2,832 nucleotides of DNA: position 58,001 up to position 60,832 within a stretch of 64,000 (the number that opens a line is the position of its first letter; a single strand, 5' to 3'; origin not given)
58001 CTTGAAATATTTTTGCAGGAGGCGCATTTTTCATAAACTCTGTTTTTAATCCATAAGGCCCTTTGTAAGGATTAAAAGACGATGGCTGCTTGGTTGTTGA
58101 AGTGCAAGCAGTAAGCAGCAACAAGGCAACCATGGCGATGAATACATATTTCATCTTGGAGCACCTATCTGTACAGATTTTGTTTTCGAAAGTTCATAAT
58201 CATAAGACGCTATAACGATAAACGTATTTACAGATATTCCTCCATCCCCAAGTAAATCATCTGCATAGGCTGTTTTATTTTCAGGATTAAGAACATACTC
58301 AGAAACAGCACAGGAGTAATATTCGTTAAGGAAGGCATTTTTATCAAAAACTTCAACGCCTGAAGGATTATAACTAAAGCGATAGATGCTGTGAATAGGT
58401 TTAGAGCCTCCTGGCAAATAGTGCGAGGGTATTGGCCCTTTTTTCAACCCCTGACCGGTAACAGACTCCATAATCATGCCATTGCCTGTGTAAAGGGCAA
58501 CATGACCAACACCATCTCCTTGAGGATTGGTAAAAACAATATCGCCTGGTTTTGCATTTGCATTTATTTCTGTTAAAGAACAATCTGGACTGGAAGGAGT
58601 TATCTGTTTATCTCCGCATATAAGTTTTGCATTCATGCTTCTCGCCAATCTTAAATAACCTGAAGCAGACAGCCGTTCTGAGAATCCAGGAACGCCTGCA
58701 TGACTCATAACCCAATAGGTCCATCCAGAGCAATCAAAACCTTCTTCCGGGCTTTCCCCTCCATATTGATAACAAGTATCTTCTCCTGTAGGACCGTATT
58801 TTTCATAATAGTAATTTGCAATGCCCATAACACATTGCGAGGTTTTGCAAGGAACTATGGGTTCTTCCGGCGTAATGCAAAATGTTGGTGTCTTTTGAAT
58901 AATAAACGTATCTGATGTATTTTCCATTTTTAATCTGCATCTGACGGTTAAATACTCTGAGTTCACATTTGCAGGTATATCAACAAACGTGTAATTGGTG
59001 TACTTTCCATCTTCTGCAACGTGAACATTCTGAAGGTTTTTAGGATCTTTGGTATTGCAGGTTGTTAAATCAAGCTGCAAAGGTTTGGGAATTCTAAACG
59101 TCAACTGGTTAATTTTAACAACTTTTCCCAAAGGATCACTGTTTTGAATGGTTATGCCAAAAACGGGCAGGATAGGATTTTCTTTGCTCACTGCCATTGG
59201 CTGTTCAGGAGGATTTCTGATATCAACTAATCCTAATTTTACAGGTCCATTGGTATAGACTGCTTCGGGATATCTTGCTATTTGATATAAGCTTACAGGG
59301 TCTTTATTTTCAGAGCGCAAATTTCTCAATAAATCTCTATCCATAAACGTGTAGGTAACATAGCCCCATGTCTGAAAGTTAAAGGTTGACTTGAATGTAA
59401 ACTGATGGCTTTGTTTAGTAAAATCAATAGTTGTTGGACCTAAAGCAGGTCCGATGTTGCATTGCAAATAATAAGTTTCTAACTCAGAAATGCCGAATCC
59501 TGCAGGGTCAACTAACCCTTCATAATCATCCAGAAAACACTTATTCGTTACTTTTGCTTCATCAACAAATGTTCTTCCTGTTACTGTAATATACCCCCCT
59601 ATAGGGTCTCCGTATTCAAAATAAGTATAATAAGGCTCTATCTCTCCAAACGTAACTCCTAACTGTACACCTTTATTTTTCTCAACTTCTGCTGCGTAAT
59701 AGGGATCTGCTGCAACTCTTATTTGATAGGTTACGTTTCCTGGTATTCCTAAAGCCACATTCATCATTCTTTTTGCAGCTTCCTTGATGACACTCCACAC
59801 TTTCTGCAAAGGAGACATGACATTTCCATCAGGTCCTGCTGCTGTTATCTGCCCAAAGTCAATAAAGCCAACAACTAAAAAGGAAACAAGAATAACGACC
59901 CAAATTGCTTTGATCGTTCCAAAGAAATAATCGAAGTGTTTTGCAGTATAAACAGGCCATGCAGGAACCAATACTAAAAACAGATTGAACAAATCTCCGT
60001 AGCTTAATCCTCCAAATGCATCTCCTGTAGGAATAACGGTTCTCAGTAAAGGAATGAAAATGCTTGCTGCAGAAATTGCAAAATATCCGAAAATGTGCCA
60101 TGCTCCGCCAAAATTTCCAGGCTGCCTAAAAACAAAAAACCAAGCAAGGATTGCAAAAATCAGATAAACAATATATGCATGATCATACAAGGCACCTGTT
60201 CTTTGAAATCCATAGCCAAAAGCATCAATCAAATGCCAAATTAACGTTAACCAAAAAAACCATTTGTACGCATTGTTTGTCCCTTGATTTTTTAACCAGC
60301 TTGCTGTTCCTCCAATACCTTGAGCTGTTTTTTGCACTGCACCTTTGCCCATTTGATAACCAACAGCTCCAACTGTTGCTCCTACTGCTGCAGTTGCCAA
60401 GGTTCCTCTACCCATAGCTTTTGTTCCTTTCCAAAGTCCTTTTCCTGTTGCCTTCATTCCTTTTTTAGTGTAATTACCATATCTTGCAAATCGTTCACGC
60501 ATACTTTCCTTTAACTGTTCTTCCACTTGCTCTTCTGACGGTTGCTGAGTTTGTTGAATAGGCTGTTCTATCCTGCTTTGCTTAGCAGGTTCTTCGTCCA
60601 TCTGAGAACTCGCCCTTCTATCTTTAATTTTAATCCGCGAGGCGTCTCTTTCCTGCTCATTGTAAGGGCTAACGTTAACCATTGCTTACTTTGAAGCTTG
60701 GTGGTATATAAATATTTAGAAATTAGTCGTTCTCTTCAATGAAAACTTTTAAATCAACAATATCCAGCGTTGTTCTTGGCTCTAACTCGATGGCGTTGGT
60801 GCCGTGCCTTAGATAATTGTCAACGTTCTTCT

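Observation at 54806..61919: Five-gene co-directional cell-surface cluster: NlpC/P60 polytopic membrane protein plus three paralogous lipoproteins and a membrane-anchored secreted protein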

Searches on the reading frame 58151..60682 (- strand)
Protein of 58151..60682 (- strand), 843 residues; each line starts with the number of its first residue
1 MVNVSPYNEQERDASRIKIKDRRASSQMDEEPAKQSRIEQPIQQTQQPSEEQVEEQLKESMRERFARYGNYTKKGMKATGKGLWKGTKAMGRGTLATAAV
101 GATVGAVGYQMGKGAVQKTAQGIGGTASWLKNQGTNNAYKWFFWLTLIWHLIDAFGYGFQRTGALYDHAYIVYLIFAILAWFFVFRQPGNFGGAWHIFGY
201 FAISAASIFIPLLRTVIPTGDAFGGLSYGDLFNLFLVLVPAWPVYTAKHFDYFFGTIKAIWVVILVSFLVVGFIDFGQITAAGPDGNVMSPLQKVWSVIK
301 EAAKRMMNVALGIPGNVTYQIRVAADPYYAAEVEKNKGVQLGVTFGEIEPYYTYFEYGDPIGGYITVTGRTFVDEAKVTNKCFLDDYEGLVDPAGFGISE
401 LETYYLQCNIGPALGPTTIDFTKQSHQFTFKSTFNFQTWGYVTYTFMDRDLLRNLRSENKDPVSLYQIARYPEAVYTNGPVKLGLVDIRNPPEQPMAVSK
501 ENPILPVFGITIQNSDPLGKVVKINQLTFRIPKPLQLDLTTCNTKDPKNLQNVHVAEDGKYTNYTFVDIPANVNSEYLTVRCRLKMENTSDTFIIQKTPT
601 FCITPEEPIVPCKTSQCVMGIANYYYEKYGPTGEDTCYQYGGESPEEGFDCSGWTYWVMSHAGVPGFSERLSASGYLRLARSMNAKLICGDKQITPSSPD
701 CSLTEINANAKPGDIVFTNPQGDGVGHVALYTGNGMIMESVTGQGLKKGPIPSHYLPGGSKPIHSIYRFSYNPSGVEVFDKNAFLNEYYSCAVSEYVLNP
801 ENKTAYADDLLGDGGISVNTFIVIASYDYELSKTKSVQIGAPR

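Call 3: search_protein_families(library=pfam, proteins=[window:58151-60682:-], max_evalue=1)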
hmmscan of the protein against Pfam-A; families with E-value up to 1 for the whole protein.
window:58151-60682:- (843 aa): 1 family
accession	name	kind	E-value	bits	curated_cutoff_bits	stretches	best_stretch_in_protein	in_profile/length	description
PF00877.26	NLPC_P60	-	6.9e-14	52.1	23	1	637-752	3-92/105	NlpC/P60 family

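Call 4: search_protein_families(library=ncbifam, proteins=[window:58151-60682:-], max_evalue=1)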
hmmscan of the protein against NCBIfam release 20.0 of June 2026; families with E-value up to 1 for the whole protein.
window:58151-60682:- (843 aa): 7 families
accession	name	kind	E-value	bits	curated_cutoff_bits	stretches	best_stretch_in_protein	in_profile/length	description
NF010495.0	PRK13914.1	equivalog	7.5e-07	28.5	647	1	637-740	380-456/481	invasion associated endopeptidase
NF040678.1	EntFM_CwpFM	equivalog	1e-05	24.8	720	2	636-677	325-363/430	enterotoxin EntFM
NF038345.1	wall_hydro_RipC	exception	0.00058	19.4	425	1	637-664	265-291/362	peptidoglycan hydrolase RipC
NF046048.1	NlpC_P60_DIP1281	equivalog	0.0033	16.3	517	1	708-740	532-562/587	DIP1281 family NlpC/P60 protein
NF033743.1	NlpC_inact_RipD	exception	0.0072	15.8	215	1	708-741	127-158/181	NlpC/P60 family peptidoglycan-binding protein RipD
NF033742.1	NlpC_p60_RipB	exception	0.019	14.6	335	1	708-742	149-181/206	NlpC/P60 family peptidoglycan endopeptidase RipB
NF033741.1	NlpC_p60_RipA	exception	0.08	12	625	1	708-751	400-442/457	NlpC/P60 family peptidoglycan endopeptidase RipA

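Call 9: find_encoding_contigs(protein=window:58151-60682:-, flank=10000, max_places=6)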
Protein window:58151-60682:- (843 aa): no gene with exactly this product is on record in the collection.

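Call 10: find_homologous_proteins(query=window:58151-60682:-)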
Query window:58151-60682:- (843 aa): 4 proteins with E <= 0.001 among 8000 candidates.
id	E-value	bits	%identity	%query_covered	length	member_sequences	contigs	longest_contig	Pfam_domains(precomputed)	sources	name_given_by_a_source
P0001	0.0e+0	1982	100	100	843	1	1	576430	PF00877.26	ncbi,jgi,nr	ncbi:hypothetical protein C4573_04900 [Candidatus Woesearchaeota archaeon]|nr:MAG: hypothetical prot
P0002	3.2e-32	130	25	57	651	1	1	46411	-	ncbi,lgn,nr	ncbi:hypothetical protein JW826_05565 [Candidatus Woesearchaeota archaeon]|nr:hypothetical protein [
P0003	5.8e-28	116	28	49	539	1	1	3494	-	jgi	jgi:hypothetical protein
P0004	1.6e-19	88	25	62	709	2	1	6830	-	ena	-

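Call 13: find_encoding_contigs(protein=P0002, flank=10000, max_places=3)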
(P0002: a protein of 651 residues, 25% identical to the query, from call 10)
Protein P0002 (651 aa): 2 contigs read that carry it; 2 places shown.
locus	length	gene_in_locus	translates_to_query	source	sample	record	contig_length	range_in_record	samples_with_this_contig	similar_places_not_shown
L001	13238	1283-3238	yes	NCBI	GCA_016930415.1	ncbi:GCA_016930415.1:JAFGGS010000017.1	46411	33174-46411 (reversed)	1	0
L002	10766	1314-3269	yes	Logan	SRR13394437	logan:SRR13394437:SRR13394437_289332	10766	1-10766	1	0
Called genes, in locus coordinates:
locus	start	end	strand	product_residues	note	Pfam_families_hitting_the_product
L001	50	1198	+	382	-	-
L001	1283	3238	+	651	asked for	-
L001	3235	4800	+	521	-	-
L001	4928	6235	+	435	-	-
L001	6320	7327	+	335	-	-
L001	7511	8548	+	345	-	-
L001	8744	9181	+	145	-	-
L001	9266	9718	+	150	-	-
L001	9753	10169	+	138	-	-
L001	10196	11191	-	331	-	PF05496:RuvB_N, PF00004:AAA, PF13177:DNA_pol3_delta2, PF08542:Rep_fac_C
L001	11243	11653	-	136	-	-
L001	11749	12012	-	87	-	PF05239:PRC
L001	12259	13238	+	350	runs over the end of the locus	PF13191:AAA_16 (faint), PF13173:AAA_14 (weak), PF13401:AAA_22 (faint)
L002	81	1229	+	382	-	-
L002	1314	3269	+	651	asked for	-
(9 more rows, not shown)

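Call 21: search_solved_structures(query=window:58151-60682:-, max_evalue=0.1, show_alignments=2)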
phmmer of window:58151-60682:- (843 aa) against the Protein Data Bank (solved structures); distinct sequences matched with E-value up to 0.1: 4.
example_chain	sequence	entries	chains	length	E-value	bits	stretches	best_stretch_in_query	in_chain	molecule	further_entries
9ubf_A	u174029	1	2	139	0.0019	19.7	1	637-664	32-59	Cell wall hydrolase Tn916-like,CTn7-Orf16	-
7cfl_A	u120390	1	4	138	0.004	18.7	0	708-745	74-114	Putative cell wall hydrolase phosphatase-associated protein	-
4hpe_A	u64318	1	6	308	0.017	16.6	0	637-664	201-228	Putative cell wall hydrolase Tn916-like,CTn1-Orf17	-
3pbi_A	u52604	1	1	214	0.089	14.2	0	708-744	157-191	INVASION PROTEIN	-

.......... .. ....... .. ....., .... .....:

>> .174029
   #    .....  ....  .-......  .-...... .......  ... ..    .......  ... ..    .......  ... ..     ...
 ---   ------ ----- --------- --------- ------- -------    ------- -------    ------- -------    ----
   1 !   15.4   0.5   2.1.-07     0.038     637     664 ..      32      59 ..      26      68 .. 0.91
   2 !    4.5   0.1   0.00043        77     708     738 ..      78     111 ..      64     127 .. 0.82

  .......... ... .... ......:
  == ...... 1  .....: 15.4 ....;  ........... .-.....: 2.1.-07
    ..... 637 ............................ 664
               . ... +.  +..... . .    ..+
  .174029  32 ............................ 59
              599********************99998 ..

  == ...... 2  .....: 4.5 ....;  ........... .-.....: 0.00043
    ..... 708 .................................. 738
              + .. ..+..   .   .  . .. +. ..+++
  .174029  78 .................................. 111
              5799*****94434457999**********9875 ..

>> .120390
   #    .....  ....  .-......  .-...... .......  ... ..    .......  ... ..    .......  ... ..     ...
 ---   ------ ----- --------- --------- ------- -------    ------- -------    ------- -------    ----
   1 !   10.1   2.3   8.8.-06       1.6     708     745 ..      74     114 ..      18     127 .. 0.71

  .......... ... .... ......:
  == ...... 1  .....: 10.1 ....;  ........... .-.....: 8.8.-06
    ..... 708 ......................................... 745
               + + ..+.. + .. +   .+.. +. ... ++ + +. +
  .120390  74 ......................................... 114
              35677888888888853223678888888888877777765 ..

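Call 24: find_homologous_proteins(query=A3, max_evalue=0.001)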
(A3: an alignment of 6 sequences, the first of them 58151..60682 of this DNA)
Query A3 (6 sequences) (843 aa, profile of the alignment): 2 proteins with E <= 0.001 among 8000 candidates.
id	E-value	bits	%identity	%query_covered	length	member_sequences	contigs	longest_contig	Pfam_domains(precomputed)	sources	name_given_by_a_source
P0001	4.1e-224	764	100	100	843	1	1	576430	PF00877.26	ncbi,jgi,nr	ncbi:hypothetical protein C4573_04900 [Candidatus Woesearchaeota archaeon]|nr:MAG: hypothetical prot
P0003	2.7e-179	616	28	49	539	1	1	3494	-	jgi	jgi:hypothetical protein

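Call 55: predict_structure(alignment_id=A4)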
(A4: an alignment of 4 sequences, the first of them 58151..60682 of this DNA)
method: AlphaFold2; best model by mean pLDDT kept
length: 843 residues; sequences in the alignment: 4
mean_pLDDT: 50.3   pTM: 0.41
mean pLDDT of the five models: 50.3, 43.8, 42.5, 37.1, 34.0
residues with pLDDT >= 90: 4; 70-90: 191; 50-70: 114; < 50: 534
segments of 3 or more residues with pLDDT < 50: 1-31, 33-325, 484-489, 589-685, 696-709, 718-728, 730-804
pLDDT, mean of each block of 10 residues (from residue 1): 29 32 30 32 39 45 39 38 33 33 38 40 38 41 43 36 39 45 43 39 39 37 33 36 39 41 42 36 34 40 41 36 50 62 77 60 80 75 84 82 83 59 79 82 83 82 74 67 49 75 67 69 83 80 58 68 80 63 68 32 33 36 39 36 36 28 29 45 49 48 44 50 44 43 35 39 27 27 32 32 55 73 83 80 50
secondary structure, 60 per line:
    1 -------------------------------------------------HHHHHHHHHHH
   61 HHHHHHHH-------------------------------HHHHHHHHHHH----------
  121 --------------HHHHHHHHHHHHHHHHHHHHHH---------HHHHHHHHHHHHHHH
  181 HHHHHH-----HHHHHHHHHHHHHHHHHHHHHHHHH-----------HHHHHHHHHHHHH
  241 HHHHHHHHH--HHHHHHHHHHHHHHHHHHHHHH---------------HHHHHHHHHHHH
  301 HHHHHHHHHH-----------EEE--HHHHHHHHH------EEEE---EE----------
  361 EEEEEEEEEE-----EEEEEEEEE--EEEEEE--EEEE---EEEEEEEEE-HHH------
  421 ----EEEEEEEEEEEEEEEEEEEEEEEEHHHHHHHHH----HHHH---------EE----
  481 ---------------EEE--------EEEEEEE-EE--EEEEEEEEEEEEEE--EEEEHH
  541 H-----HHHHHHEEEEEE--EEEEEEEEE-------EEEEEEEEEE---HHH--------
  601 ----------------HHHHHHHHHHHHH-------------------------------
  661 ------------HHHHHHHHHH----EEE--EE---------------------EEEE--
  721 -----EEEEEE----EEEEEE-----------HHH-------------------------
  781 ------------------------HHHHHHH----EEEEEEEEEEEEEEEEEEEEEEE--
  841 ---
elements in order (helices of 4 or more, strands of 3 or more residues): H50-68 H100-110 H135-156 H166-186 H192-216 H228-249 H252-273 H289-310 E322-324 H327-335 E342-345 E361-370 E376-384 E387-392 E395-398 E402-410 E425-448 H449-457 H462-465 E496-498 E507-513 E519-532 E535-538 H547-552 E553-558 E561-569 E577-586 H617-629 H673-682 E687-689 E715-718 E726-731 E736-741 H805-811 E816-838

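Call 56: search_protein_representatives(alignment_id=A4)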
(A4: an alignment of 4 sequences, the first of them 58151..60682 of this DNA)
Query: 4 sequences, 654 profile positions. Proteins with E-value up to 0.001 (for the whole library): 1153; up to 1e-10: 948; up to 1e-30: 622. The best 150 are listed.
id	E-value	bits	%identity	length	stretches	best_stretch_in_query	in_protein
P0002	5.9e-273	923.8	-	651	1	1-654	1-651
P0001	3.1e-234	795.9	-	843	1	71-653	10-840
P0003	4.9e-199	679.6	-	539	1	162-654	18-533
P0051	3.9e-186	637.0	-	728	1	11-653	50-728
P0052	2.6e-131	455.8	-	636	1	68-654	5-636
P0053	3.0e-124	432.5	-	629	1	63-653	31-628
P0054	4.4e-122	425.3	-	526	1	155-654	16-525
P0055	2.0e-118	413.2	-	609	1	62-653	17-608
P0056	1.1e-110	387.6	-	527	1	145-653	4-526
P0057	2.8e-110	386.3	-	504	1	156-653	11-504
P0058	3.5e-109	382.7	-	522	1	144-654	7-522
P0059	2.4e-106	373.3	-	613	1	70-653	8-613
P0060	2.4e-105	370.0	-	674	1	25-654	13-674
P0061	4.2e-104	365.9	-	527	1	159-654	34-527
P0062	1.4e-99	351.0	-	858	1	132-653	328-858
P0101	1.3e-75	271.8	-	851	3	121-653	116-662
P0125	1.4e-68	248.5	-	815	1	145-653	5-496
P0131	3.4e-67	244.0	-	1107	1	104-652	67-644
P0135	1.3e-66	242.1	-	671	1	236-653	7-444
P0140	1.4e-65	238.7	-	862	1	79-653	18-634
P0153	1.3e-63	232.1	-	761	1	120-653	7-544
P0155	2.0e-63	231.5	-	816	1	228-650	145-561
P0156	2.1e-63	231.5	-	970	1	66-653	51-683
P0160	5.8e-62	226.7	-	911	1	104-652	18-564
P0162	7.9e-62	226.2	-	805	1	127-652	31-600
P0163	9.6e-62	225.9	-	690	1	155-652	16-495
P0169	8.2e-61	222.9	-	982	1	52-653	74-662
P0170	3.4e-60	220.8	-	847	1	71-653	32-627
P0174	7.1e-60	219.8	-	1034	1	103-653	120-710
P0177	5.4e-59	216.9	-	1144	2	68-588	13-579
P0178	7.7e-59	216.4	-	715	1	232-653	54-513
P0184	3.3e-58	214.3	-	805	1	173-648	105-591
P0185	3.6e-58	214.1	-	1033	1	238-652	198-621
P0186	3.9e-58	214.0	-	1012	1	58-653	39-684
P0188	6.1e-58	213.4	-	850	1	96-651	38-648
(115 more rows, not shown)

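Call 59: search_protein_families(library=pfam, alignment_id=A7, max_evalue=0.001)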
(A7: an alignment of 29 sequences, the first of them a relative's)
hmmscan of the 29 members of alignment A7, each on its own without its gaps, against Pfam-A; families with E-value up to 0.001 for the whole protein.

A. member 1, P0001 (843 aa): 1 family
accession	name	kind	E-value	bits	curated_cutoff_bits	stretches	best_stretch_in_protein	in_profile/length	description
PF00877.26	NLPC_P60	-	6.9e-14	52.1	23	1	637-752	3-92/105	NlpC/P60 family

B. families by the number of members that match (of 29 scanned): 9 families
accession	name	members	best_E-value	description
PF01464.25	SLT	9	1.9e-31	Transglycosylase SLT domain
PF01510.30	Amidase_2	2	1.1e-29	N-acetylmuramoyl-L-alanine amidase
PF00877.26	NLPC_P60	2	6.9e-14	NlpC/P60 family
PF11860.13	Muramidase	1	4.4e-37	N-acetylmuramidase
PF18911.6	PKD_4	1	3.3e-16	PKD domain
PF01551.29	Peptidase_M23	1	2.9e-12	Peptidase family M23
PF00801.26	PKD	1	9.6e-11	PKD domain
PF13702.11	Lysozyme_like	1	2.7e-05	Lysozyme-like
PF13406.11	SLT_2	1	0.00028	Transglycosylase SLT domain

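Call 67: search_protein_families(library=phrogs, proteins=[window:58151-60682:-], max_evalue=0.01)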
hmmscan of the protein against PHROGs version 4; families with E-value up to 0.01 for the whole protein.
window:58151-60682:- (843 aa): 5 families
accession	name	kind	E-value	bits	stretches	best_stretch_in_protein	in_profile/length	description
phrog_329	-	tail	1.4e-10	41.1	1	636-747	548-637/949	minor tail protein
phrog_1015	-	tail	1.4e-07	31.5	1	629-755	657-780/795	tail protein with lysin activity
phrog_12508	-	unknown function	0.00084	19.9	0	638-665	155-181/260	-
phrog_400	-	tail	0.00099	19.1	1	637-743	546-627/654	tail protein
phrog_25111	-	tail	0.0014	18.9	1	634-664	223-253/333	tail protein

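Call 68: search_protein_families(library=pfam, alignment_id=A8, max_evalue=0.05)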
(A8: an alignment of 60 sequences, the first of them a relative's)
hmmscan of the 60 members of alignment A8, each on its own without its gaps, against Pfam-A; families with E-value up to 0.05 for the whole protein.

A. member 1, P0002 (651 aa): 0 families

B. families by the number of members that match (of 60 scanned): 23 families
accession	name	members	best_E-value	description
PF10067.14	DUF2306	1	0.00012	Predicted membrane protein (DUF2306)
PF11559.13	ADIP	1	0.00045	Afadin- and alpha -actinin-Binding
PF19732.4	SpoIIE_N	1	0.0031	Stage II sporulation protein E N-terminal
PF07495.19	Y_Y_Y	1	0.0059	Y_Y_Y domain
PF24394.1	TMEM62_C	1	0.013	TMEM62 C-terminal domain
PF14524.12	Wzt_C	1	0.014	Wzt C-terminal domain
PF05672.16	MAP7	1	0.015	MAP7 (E-MAP-115) family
PF23623.1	GBD_IRG7_N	1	0.017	IRG7 N-terminal galactose binding domain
PF02724.19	CDC45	1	0.022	CDC45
PF09676.15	TraV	1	0.026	Type IV conjugative transfer system lipoprotein (TraV)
PF20990.2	DUF2207_C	1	0.026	Predicted membrane protein (DUF2207) C-terminal domain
PF01576.24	Myosin_tail_1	1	0.03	Myosin tail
PF15116.11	CD52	1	0.034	CAMPATH-1 antigen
PF06818.20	Fez1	1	0.034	Fez1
PF15117.11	UPF0697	1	0.038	Uncharacterised protein family UPF0697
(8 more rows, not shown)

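Call 70: search_protein_families(library=pfam, proteins=[P0131, P0177, P0185, P0186, P0174, P0169, P0160, P0156, P0125, P0155], max_evalue=0.001)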
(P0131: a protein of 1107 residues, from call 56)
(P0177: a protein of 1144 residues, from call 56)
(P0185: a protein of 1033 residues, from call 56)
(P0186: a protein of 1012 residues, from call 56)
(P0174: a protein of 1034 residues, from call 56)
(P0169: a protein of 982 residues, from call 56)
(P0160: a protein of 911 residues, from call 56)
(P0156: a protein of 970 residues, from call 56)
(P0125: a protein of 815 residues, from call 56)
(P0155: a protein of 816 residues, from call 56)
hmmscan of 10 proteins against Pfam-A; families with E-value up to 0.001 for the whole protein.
P0131 (1107 aa): 2 families
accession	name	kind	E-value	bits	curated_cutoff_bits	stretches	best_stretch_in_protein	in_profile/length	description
PF11860.13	Muramidase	-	4.4e-37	128.5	22.3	1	706-885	1-174/175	N-acetylmuramidase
PF01510.30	Amidase_2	-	6.8e-25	88.3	26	1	940-1071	3-120/131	N-acetylmuramoyl-L-alanine amidase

P0177 (1144 aa): 0 families

P0185 (1033 aa): 1 family
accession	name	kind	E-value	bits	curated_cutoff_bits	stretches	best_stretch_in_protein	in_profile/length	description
PF01464.25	SLT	-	3e-17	62.7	21.3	1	674-777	3-108/117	Transglycosylase SLT domain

P0186 (1012 aa): 0 families

P0174 (1034 aa): 0 families

P0169 (982 aa): 0 families

P0160 (911 aa): 1 family
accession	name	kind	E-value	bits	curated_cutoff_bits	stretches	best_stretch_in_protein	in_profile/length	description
PF00877.26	NLPC_P60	-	5.3e-05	23.6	23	1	627-724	23-97/105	NlpC/P60 family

P0156 (970 aa): 1 family
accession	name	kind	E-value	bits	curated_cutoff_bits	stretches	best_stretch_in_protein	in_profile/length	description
PF01551.29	Peptidase_M23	-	2.9e-12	47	28.7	1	823-922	4-96/96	Peptidase family M23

P0125 (815 aa): 1 family
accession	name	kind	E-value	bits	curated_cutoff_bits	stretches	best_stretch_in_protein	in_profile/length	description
PF01464.25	SLT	-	4e-10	39.7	21.3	1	659-791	4-95/117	Transglycosylase SLT domain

P0155 (816 aa): 0 families
